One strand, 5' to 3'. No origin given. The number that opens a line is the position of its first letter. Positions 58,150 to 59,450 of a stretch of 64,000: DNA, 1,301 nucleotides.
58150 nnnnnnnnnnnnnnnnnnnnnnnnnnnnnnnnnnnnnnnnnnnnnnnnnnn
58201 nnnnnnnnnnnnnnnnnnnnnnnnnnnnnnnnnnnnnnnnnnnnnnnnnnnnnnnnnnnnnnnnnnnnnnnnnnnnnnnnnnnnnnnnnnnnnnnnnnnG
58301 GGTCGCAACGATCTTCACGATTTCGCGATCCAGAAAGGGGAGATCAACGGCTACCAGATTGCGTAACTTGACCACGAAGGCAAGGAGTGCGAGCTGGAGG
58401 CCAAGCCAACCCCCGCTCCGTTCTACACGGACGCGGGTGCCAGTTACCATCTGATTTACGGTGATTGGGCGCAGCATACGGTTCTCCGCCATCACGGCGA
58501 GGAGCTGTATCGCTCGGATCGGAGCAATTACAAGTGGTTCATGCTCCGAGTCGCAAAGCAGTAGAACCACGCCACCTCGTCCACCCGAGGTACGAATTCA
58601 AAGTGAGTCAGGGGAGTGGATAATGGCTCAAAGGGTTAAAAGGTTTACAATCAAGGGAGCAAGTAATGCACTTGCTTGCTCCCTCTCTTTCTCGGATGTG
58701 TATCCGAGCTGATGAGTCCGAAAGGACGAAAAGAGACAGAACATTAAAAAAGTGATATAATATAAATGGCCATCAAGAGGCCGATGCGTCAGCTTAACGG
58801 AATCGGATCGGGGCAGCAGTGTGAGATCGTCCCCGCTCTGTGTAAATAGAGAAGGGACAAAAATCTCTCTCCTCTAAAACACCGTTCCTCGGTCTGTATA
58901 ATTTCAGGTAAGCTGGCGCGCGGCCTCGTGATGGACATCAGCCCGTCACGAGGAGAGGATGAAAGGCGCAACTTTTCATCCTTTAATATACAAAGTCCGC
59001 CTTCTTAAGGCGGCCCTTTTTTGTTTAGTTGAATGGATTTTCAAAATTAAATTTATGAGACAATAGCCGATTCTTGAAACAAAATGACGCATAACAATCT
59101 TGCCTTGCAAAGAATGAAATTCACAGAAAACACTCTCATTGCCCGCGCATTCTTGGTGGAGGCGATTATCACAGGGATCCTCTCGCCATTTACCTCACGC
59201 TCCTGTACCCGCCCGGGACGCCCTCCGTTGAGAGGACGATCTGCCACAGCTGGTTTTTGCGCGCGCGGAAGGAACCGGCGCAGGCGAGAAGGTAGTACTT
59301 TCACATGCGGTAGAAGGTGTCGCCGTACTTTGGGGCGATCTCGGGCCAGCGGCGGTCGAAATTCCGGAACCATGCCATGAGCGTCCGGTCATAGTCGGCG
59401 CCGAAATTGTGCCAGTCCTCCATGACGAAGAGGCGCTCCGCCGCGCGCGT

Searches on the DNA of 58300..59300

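Call 107: search_rna_families(source=window, start=58300, end=59300, threshold=evalue, max_evalue=1, show_alignments=2)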
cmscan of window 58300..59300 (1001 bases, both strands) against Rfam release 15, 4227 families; matches with E-value up to 1: 4.
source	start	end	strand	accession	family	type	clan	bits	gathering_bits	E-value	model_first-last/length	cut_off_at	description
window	58654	58691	+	RF04343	Plastid-psbA-2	Cis-reg;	CL00153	24.2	55.8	0.055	1-60/60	no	Plastid-psbA-2 3UTR RNA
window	58690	58731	+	RF00008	Hammerhead_3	Gene; ribozyme;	CL00010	24.1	48.5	0.017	7-48/54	no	Hammerhead ribozyme (type III)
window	58632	58705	-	RF00690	MIR408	Gene; miRNA;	-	20.6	64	0.029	1-126/126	no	MIR408 microRNA precursor family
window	58951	59098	-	RF03116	aCoV-5UTR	Cis-reg;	CL00116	17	70.3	0.14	1-323/323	no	Alphacoronavirus 5'UTR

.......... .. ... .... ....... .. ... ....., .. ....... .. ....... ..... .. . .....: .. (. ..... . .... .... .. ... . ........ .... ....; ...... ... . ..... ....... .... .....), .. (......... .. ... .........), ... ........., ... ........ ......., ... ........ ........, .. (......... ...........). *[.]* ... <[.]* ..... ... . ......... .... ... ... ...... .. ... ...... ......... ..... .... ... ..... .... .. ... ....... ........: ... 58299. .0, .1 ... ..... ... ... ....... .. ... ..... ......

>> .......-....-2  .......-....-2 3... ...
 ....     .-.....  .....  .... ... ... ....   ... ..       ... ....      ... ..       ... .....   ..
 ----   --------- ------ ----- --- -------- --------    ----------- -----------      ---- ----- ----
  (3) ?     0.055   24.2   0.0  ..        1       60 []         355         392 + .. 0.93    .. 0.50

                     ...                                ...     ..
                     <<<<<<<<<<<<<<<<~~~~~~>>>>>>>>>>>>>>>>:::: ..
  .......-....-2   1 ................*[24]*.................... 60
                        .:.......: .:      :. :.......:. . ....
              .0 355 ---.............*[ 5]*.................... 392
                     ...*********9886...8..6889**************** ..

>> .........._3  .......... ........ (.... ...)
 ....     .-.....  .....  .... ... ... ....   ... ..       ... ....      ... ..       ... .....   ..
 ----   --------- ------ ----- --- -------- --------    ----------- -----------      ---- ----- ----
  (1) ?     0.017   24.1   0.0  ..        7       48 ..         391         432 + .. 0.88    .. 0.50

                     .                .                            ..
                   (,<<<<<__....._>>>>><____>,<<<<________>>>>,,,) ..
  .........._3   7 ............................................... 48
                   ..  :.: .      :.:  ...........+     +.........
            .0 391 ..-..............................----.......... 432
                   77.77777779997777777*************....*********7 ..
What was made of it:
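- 58684..58736 (+): Type III hammerhead ribozyme, with cleavage predicted between 58690 and 58691 (plus or minus 1). Rfam gives a partial hit of 24 bits (call 107).
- On Type III hammerhead (RF00008), downstream element: 24.1 bits in the window as a partial match (call 107).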
